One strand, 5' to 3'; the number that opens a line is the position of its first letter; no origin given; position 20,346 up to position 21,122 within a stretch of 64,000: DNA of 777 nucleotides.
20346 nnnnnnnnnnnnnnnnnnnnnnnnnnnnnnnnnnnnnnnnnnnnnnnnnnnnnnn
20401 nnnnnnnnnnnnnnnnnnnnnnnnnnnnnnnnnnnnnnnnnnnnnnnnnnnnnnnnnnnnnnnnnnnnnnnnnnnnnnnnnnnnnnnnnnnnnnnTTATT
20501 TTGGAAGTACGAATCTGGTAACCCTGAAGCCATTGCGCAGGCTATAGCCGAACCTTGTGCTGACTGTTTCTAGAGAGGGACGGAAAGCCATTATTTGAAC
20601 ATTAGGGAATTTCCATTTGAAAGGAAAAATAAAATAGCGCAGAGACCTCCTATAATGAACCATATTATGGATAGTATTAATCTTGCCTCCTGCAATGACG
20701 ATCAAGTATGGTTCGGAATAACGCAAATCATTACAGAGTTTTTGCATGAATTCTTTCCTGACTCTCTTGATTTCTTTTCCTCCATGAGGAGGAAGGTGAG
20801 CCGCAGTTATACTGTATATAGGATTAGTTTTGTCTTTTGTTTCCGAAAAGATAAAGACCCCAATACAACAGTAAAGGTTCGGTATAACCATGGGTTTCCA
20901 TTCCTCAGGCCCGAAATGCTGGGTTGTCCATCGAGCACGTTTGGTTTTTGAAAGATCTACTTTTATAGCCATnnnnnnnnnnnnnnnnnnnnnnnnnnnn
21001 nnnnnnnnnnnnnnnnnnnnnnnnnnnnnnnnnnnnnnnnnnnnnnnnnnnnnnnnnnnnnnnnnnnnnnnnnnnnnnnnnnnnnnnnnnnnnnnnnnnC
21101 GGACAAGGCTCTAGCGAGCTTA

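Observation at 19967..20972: Barrel-less amidohydrolase next to pyrE/pyrF; candidate decayed dihydroorotase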

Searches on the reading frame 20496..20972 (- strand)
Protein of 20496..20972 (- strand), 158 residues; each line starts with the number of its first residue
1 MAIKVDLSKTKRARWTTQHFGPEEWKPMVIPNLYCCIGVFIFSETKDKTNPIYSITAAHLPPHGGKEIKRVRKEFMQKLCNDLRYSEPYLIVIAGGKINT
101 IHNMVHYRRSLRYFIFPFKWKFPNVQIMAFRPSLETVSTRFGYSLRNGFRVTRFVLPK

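Call 3: search_protein_families(library=pfam, proteins=[window:20496-20972:-], max_evalue=1)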
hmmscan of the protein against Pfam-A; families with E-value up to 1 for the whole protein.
window:20496-20972:- (158 aa): 0 families

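Call 4: search_protein_families(library=ncbifam, proteins=[window:20496-20972:-], max_evalue=1)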
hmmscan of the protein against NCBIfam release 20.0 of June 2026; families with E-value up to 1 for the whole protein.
window:20496-20972:- (158 aa): 0 families

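Call 28: find_homologous_proteins(query=window:20496-20972:-, max_evalue=10)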
Query window:20496-20972:- (158 aa): 1 proteins with E <= 10 among 6 candidates.
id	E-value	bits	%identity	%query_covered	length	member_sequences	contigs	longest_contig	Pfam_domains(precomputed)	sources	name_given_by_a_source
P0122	2.4e-105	367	100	100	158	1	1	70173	-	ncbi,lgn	ncbi:MAG: hypothetical protein V4665_03800 [Patescibacteria group bacterium]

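Call 29: find_encoding_contigs(protein=P0122, flank=10000, max_places=6)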
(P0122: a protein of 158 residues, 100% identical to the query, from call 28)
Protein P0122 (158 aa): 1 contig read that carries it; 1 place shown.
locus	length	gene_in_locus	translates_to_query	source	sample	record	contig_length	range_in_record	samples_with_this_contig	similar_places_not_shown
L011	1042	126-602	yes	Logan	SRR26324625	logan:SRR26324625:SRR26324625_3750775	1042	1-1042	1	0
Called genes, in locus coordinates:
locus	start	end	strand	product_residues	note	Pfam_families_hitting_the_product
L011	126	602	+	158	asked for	-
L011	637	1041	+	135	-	?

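Call 47: search_protein_families(library=phrogs, proteins=[window:20496-20972:-], max_evalue=1)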
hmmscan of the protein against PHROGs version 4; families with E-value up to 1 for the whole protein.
window:20496-20972:- (158 aa): 0 families

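Call 48: search_solved_structures(query=window:20496-20972:-, max_evalue=10)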
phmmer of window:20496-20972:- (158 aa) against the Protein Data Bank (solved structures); distinct sequences matched with E-value up to 10: 0.

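Call 76: predict_structure(protein=window:20496-20972:-)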
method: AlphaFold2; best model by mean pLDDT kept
length: 158 residues; sequences in the alignment: 1
mean_pLDDT: 32.1   pTM: 0.27
mean pLDDT of the five models: 32.1, 31.0, 30.6, 30.3, 29.9
residues with pLDDT >= 90: 0; 70-90: 0; 50-70: 6; < 50: 152
segments of 3 or more residues with pLDDT < 50: 1-72, 82-158
pLDDT, mean of each block of 10 residues (from residue 1): 22 25 28 33 31 30 41 50 44 36 30 32 36 28 23 24
secondary structure, 60 per line:
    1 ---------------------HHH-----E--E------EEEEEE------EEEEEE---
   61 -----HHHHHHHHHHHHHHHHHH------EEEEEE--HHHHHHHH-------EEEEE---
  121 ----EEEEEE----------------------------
elements in order: E40-45 E52-57 H66-83 E90-95 H98-105 E113-117 E125-130

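Call 79: search_protein_families(library=padloc, proteins=[window:20496-20972:-], max_evalue=1)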
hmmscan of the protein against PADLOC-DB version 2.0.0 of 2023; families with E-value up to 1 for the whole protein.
window:20496-20972:- (158 aa): 0 families
